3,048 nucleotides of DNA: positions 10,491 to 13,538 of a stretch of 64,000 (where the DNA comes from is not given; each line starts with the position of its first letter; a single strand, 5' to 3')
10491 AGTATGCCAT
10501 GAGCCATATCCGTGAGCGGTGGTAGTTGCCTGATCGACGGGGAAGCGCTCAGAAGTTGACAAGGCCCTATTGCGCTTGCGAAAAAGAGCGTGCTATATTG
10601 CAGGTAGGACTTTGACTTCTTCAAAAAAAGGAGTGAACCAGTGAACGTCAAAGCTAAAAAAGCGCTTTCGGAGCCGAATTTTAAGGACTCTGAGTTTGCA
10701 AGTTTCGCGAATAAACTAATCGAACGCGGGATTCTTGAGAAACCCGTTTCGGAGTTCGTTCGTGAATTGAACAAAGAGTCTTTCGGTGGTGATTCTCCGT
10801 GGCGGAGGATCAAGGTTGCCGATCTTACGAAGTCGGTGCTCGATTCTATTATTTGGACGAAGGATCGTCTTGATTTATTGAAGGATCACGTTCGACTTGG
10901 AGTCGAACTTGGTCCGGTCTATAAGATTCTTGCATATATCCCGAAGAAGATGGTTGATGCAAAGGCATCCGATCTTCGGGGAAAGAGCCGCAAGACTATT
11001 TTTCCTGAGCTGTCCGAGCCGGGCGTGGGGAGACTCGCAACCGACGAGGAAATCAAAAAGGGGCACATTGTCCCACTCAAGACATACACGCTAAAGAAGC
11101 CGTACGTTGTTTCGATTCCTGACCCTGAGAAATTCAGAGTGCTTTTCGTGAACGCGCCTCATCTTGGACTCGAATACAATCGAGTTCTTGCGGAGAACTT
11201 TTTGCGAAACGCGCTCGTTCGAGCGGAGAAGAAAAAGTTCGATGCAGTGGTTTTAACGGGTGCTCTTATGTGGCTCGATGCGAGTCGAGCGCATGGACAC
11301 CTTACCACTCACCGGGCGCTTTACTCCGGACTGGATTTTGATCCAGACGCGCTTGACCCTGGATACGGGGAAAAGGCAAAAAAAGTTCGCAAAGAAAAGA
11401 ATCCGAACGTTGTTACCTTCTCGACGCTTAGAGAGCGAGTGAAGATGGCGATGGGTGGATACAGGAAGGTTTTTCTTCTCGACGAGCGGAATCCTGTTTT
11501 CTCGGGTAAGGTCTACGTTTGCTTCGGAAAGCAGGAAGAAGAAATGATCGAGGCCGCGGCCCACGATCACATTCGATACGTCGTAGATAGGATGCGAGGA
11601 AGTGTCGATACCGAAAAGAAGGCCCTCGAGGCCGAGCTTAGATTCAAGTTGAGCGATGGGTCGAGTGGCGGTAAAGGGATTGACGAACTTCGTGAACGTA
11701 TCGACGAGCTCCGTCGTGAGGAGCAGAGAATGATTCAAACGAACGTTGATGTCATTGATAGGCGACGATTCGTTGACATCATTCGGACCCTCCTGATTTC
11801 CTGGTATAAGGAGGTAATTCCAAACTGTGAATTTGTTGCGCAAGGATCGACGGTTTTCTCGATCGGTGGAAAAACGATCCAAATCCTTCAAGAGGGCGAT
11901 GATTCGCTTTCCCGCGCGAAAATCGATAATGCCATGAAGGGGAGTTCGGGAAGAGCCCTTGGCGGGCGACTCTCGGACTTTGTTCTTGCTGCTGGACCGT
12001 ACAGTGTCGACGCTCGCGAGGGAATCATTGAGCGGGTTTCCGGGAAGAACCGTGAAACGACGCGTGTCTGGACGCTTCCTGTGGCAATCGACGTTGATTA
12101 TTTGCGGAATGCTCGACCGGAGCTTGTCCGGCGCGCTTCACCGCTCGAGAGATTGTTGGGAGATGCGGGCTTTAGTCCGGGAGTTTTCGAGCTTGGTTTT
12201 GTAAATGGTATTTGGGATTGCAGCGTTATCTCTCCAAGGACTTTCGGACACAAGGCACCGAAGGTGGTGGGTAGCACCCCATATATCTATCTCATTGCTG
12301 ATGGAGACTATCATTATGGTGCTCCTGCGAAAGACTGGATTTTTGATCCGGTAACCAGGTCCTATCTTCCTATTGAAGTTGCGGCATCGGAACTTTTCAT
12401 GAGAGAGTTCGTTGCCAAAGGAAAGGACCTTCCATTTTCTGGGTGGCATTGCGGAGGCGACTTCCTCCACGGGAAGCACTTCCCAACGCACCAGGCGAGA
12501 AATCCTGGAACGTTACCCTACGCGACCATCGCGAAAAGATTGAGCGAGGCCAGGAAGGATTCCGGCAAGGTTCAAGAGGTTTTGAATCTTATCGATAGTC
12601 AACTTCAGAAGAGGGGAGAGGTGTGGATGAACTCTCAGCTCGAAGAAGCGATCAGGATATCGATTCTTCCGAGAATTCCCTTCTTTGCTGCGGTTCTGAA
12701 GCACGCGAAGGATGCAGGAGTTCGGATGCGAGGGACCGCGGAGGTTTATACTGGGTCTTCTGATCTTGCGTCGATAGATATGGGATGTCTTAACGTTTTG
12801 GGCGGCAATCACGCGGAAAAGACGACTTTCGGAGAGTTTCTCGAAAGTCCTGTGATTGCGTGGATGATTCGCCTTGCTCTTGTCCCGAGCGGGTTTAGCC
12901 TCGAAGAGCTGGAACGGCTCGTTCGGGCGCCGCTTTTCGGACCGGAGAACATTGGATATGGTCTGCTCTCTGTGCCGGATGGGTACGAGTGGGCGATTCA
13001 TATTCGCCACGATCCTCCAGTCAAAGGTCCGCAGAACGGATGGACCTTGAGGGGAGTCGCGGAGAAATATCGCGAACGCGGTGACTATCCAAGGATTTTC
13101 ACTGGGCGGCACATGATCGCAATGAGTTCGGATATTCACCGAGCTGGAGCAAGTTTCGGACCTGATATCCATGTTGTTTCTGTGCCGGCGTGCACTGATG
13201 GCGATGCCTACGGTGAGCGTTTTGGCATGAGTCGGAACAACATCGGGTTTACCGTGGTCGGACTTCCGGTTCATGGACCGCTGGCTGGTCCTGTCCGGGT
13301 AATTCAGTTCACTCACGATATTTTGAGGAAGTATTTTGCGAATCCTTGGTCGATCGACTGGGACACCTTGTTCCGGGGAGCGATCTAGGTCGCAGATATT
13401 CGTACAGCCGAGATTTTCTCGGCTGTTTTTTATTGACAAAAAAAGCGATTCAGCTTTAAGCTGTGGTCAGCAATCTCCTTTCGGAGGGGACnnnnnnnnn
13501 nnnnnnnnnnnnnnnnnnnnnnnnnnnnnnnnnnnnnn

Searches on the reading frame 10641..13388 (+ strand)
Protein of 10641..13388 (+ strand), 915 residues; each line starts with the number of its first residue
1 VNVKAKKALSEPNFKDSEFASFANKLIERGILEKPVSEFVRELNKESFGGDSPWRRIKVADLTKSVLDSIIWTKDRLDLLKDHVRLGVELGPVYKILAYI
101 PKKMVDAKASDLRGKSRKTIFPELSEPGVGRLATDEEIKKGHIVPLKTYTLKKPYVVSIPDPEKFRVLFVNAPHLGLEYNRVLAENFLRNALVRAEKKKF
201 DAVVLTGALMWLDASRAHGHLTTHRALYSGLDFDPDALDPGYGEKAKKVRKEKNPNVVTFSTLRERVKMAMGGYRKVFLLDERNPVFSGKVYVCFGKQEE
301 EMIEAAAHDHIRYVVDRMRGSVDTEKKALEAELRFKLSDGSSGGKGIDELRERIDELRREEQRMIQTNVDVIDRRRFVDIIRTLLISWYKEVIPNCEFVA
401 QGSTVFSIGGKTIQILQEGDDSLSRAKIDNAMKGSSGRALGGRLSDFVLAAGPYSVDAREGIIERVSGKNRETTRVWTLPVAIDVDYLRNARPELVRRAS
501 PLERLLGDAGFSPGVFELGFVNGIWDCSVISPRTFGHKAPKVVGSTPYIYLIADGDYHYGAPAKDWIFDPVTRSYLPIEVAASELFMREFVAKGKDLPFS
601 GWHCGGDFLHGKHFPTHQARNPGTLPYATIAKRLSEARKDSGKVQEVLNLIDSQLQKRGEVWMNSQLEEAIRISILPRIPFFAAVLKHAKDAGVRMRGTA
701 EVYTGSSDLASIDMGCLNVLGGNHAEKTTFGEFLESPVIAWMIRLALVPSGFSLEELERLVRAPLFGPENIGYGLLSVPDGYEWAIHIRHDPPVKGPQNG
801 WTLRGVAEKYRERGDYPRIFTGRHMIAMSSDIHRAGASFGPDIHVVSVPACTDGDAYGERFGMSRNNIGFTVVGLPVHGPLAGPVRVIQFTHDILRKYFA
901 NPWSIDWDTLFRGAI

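Call 3: search_protein_families(library=pfam, proteins=[window:10641-13388:+], max_evalue=0.1)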
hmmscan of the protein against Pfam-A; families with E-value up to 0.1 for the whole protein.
window:10641-13388:+ (915 aa): 0 families

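Call 63: search_protein_families(library=padloc, proteins=[window:10641-13388:+], max_evalue=0.01)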
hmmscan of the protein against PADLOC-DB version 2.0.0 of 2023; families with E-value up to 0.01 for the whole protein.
window:10641-13388:+ (915 aa): 0 families
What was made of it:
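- The upstream 915-aa protein has no PADLOC hit (call 63).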
